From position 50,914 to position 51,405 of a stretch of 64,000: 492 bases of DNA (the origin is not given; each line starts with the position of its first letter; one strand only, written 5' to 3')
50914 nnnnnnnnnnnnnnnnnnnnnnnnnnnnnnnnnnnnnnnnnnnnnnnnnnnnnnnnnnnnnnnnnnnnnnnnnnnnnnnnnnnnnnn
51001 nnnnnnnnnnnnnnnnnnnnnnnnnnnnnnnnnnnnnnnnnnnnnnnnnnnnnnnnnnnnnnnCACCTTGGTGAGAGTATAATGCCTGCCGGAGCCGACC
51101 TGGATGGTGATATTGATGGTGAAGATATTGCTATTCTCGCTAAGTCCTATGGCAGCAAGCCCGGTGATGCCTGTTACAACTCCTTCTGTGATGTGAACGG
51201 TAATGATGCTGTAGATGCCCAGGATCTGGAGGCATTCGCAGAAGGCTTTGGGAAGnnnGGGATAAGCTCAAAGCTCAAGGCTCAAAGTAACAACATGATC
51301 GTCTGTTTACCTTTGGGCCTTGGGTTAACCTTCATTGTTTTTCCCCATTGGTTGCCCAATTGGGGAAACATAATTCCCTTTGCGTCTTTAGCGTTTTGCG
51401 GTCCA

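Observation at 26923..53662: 27-kb surface island: four secreted proteins carry dockerin-like modules but no cohesin partner is visible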

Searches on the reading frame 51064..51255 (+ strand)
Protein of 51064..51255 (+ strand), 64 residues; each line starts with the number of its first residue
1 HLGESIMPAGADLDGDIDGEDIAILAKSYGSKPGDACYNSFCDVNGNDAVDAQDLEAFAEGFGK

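Call 5: search_protein_families(library=pfam, proteins=[window:51064-51255:+], max_evalue=10)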
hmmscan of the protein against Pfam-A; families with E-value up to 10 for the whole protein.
seq(64 aa): 3 families
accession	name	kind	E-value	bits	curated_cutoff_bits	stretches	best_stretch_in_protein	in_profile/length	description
PF00404.24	Dockerin_1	-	2.9e-05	24.6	22.9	1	13-56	6-50/57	Dockerin type I domain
PF13405.12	EF-hand_6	-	0.045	13.9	25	1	42-62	9-29/30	EF-hand domain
PF17906.7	HTH_48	-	0.24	12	24.1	1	36-55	20-39/50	HTH domain in Mos1 transposase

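Call 20: search_solved_structures(query=window:51064-51255:+, max_evalue=10, show_alignments=2)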
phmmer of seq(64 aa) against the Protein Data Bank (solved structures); distinct sequences matched with E-value up to 10: 20.
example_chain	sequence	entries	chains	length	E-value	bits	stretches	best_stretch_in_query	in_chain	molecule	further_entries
2y3n_B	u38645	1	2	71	0.00038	24.2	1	12-64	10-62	CELLULOSOMAL FAMILY-48 PROCESSIVE GLYCOSIDE HYDROLASE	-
4u3s_B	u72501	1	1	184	0.0011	22.7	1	7-64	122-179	Cellulosomal scaffoldin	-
4wi0_B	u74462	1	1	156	0.0014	22.4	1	7-64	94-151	Cellulosomal scaffoldin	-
6kth_A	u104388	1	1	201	0.0017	22.1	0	37-61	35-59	Juvenile hormone diol kinase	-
6kge_D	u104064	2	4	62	0.03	18.2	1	13-56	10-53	And cellulose-binding endoglucanase family 9 CelL ortholog dockerin domain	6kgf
6kg9_A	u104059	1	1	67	0.06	17.2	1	12-56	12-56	And cellulose-binding endoglucanase family 9 CelL ortholog dockerin domain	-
6kgc_B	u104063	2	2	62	0.081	16.8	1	13-56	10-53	And cellulose-binding endoglucanase family 9 CelL ortholog dockerin domain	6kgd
2b59_B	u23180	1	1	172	0.37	14.8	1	14-63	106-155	Cellulosomal scaffolding protein A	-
5g5d_B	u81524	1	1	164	0.39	14.7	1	14-63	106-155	CELLULOSOMAL-SCAFFOLDING PROTEIN A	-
6gel_A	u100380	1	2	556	0.66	13.9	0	5-39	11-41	Green fluorescent protein,Optimized Ratiometric Calcium Sensor,Green fluorescent protein,G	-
6gez_A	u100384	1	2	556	0.67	13.9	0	5-39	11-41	Green fluorescent protein,Optimized Ratiometric Calcium Sensor,Green fluorescent protein,G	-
3kcp_A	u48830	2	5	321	0.78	13.7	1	14-63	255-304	Cellulosomal-scaffolding protein A | Cellulosome anchoring protein cohesin region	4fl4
1f54_A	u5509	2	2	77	0.93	13.5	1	11-55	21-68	CALMODULIN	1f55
1lkj_A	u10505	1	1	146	0.94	13.5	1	11-55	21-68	Calmodulin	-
6oqq_B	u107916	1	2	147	0.97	13.4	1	11-55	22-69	Calmodulin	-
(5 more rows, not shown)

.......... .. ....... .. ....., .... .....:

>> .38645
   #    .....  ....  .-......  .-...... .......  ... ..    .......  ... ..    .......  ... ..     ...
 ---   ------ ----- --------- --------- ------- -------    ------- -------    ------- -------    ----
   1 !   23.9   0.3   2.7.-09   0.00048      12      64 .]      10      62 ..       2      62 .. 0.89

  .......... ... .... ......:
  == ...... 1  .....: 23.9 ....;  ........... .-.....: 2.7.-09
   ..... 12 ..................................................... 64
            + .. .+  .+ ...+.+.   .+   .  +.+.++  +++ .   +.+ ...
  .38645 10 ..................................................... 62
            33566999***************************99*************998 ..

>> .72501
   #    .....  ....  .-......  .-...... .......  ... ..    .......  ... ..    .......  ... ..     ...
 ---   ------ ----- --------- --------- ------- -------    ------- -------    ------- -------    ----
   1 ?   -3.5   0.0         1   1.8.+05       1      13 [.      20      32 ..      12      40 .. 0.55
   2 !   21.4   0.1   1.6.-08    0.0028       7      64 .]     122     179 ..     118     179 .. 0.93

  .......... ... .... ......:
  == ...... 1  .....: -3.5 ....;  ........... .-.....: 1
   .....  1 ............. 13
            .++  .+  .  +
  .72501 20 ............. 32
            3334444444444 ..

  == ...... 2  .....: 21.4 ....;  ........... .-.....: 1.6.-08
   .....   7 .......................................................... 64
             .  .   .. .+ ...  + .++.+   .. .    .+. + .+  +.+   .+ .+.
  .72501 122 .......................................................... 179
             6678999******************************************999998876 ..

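Call 37: search_solved_structures(query=A4, max_evalue=1, show_alignments=1)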
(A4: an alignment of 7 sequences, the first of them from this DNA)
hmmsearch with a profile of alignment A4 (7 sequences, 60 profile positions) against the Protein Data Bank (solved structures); distinct sequences matched with E-value up to 1: 109 (the best 60 are shown).
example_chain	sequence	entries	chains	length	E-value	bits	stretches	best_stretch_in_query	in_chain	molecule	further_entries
2y3n_B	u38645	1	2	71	4.3e-10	42.5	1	5-57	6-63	CELLULOSOMAL FAMILY-48 PROCESSIVE GLYCOSIDE HYDROLASE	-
6kg9_A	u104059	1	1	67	6.2e-07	32.3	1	3-55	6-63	And cellulose-binding endoglucanase family 9 CelL ortholog dockerin domain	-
6kge_D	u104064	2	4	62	1e-06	31.7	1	3-55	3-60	And cellulose-binding endoglucanase family 9 CelL ortholog dockerin domain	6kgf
6kgc_B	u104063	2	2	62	1.1e-06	31.6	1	3-55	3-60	And cellulose-binding endoglucanase family 9 CelL ortholog dockerin domain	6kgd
2ccl_B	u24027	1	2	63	2.6e-06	30.3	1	4-52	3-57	ENDO-1,4-BETA-XYLANASE Y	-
2jnk_A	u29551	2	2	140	4.6e-06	29.6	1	5-47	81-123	Hyalurononglucosaminidase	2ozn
8x39_A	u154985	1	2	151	6.9e-06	29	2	6-49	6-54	Serine protease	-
8x3a_A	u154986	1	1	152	7.2e-06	28.9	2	6-49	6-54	Serine protease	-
4fl4_A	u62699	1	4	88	1.1e-05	28.3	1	6-52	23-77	Glycoside hydrolase family 9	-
1ohz_B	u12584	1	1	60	1.9e-05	27.6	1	6-52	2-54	ENDO-1,4-BETA-XYLANASE Y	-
4cj0_A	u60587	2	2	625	0.00021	24.2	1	6-52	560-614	ENDOGLUCANASE D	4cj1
1clc_A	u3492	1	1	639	0.00022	24.2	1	6-52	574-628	ENDOGLUCANASE CELD; EC: 3.2.1.4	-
2mte_A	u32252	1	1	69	0.00032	23.7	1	5-49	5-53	Cellulose 1,4-beta-cellobiosidase (reducing end) CelS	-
1daq_A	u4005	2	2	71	0.00036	23.5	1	5-49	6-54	ENDOGLUCANASE SS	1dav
3ul4_B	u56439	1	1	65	0.00043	23.2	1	5-46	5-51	Cellulosome enzyme, dockerin type I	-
2jnx_A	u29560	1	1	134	0.00063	22.7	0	6-41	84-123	Calcium binding protein 2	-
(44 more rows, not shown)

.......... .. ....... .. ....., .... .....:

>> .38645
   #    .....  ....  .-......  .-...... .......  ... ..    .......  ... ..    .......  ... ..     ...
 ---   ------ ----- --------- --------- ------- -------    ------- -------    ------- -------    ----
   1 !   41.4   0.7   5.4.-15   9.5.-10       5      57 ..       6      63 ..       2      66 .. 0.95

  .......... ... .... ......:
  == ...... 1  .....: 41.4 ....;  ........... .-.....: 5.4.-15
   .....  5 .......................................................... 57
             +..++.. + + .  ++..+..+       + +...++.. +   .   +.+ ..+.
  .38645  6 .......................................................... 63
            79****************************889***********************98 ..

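Call 46: search_protein_representatives(alignment_id=A4)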
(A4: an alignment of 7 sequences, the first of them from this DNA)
Query: 7 sequences, 60 profile positions. Proteins with E-value up to 0.001 (for the whole library): 32759; up to 1e-10: 1679; up to 1e-30: 34. The best 150 are listed.
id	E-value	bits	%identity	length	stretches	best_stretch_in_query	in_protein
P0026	8.7e-107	365.0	-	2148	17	5-58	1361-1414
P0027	3.4e-84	292.6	-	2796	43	4-58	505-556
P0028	1.1e-73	259.0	-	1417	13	3-60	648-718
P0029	2.1e-49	181.2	-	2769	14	5-50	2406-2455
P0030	5.4e-49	179.9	-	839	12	3-48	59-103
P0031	4.6e-48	176.9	-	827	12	6-54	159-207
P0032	7.9e-45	166.6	-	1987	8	5-51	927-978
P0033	1.4e-42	159.3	-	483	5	3-56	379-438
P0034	5.7e-41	154.2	-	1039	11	4-58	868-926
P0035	7.2e-40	150.7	-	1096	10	4-56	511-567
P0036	1.7e-37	143.0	-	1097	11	4-52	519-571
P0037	3.1e-36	139.1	-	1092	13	3-52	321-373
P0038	4.3e-36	138.6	-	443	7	6-55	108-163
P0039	2.0e-35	136.5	-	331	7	6-51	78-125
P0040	9.6e-35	134.3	-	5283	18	5-50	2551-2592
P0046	2.0e-33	130.1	-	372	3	2-60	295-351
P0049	8.8e-33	128.0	-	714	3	6-57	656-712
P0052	2.0e-32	126.9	-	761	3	3-59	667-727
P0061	1.3e-30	121.1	-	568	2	3-59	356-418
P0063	2.8e-30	120.0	-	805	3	3-59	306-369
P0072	2.7e-28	113.6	-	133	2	3-59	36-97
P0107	6.8e-25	102.7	-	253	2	1-60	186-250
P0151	1.2e-22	95.6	-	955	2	3-60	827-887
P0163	3.7e-22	93.9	-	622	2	3-59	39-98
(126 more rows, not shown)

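Call 47: search_protein_families(library=pfam, proteins=[P0046, P0049, P0052, P0061, P0063, P0072, P0107, P0151, P0163, P0026], max_evalue=0.001)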
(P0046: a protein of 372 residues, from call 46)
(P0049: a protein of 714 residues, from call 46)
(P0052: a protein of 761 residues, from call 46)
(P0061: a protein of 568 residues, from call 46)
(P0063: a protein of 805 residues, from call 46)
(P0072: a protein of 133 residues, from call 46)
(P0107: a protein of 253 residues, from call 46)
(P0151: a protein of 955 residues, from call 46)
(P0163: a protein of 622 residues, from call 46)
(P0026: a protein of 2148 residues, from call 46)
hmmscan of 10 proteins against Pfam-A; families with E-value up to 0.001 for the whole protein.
P0046 (372 aa): 4 families
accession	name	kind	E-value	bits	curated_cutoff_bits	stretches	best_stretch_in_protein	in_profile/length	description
PF00404.24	Dockerin_1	-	4.2e-13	49.7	22.9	0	298-344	1-53/57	Dockerin type I domain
PF13405.12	EF-hand_6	-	1.4e-05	24.9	25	0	327-348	9-30/30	EF-hand domain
PF00036.39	EF-hand_1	-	2.5e-05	23.9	25.4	0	326-345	8-27/29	EF hand domain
PF13499.12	EF-hand_7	-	0.00062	20.5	30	0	326-346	10-30/67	EF-hand domain pair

P0049 (714 aa): 4 families
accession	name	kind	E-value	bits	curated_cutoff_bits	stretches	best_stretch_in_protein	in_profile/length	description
PF00404.24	Dockerin_1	-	1.2e-15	57.8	22.9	2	528-580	1-54/57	Dockerin type I domain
PF10342.15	Kre9_KNH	-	9.3e-12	46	24.6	1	418-505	1-78/94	Kre9/KNH-like N-terminal Ig-like domain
PF14610.12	Psg1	-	9.1e-05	22.8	30.1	0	209-283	12-95/186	Ykl077w/Psg1 (Pma1 Stabilization in Golgi)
PF01471.23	PG_binding_1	-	0.00028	21.5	23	0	82-123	4-42/57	Putative peptidoglycan binding domain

P0052 (761 aa): 7 families
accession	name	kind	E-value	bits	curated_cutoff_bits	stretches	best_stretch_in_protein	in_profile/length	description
PF13229.12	Beta_helix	-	1.7e-15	57.4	25.9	1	423-548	28-157/158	Right handed beta helix region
PF18884.5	TSP3_bac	-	4e-14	52.6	25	1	269-290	1-22/22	Bacterial TSP3 repeat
PF05048.19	NosD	-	1.2e-13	51.4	23.6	1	421-557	19-154/212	Periplasmic copper-binding protein (NosD)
PF07602.17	DUF1565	-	8.9e-07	28.9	20.3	1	358-549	7-249/257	Protein of unknown function (DUF1565)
PF08480.16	Disaggr_assoc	-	2.8e-05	24.6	22.6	1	488-585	56-171/194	Disaggregatase related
PF00404.24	Dockerin_1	-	3.1e-05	24.5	22.9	1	702-749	2-50/57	Dockerin type I domain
PF17161.10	DUF5123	-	9.8e-05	23.9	35.1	1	497-587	2-102/113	Domain of unknown function (DUF5123)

P0061 (568 aa): 1 family
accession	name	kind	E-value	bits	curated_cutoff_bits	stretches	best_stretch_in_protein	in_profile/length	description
PF00404.24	Dockerin_1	-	4.5e-10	40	22.9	1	359-407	2-50/57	Dockerin type I domain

P0063 (805 aa): 1 family
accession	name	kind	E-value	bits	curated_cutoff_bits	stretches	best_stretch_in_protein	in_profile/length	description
PF00404.24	Dockerin_1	-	3.2e-09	37.3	22.9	2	309-357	2-49/57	Dockerin type I domain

P0072 (133 aa): 1 family
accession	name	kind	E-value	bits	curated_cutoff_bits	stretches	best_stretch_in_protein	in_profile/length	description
PF00404.24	Dockerin_1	-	0.00067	20.2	22.9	0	72-120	2-51/57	Dockerin type I domain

P0107 (253 aa): 0 families

P0151 (955 aa): 6 families
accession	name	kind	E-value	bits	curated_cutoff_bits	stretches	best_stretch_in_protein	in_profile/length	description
PF22352.2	K319L-like_PKD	-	4.9e-19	68.6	27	2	539-624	1-83/84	K319L-like, PKD domain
PF18911.6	PKD_4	-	4e-16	59.3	27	1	532-618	1-76/85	PKD domain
PF18884.5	TSP3_bac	-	7.7e-07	29.3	25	1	483-505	1-22/22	Bacterial TSP3 repeat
PF02010.21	REJ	-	1.2e-06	27.8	25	0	566-685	14-147/452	REJ domain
PF00404.24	Dockerin_1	-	1.7e-06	28.5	22.9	0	830-876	2-51/57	Dockerin type I domain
PF00801.26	PKD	-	2.3e-06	27.9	23.5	1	545-623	11-78/80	PKD domain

P0163 (622 aa): 0 families

P0026 (2148 aa): 7 families
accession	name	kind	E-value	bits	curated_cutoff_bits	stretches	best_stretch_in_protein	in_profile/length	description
PF00404.24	Dockerin_1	-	2e-98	322.9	22.9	16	1390-1439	2-54/57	Dockerin type I domain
PF13405.12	EF-hand_6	-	8.3e-52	168.4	25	0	843-869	4-30/30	EF-hand domain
PF13499.12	EF-hand_7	-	1.8e-46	156.8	30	0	1271-1316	9-61/67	EF-hand domain pair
PF00036.39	EF-hand_1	-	5.1e-43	141.9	25.4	0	843-865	4-26/29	EF hand domain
PF13202.12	EF-hand_5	-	4.1e-25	86.5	25.9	0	843-864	3-24/25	EF hand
PF23786.1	Baseplate_wedge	-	4.6e-12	46.4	27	1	86-136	171-221/284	Phage baseplate wedge subunit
PF14658.12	EF-hand_9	-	5.9e-05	23.9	37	0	1328-1360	4-36/66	EF-hand domain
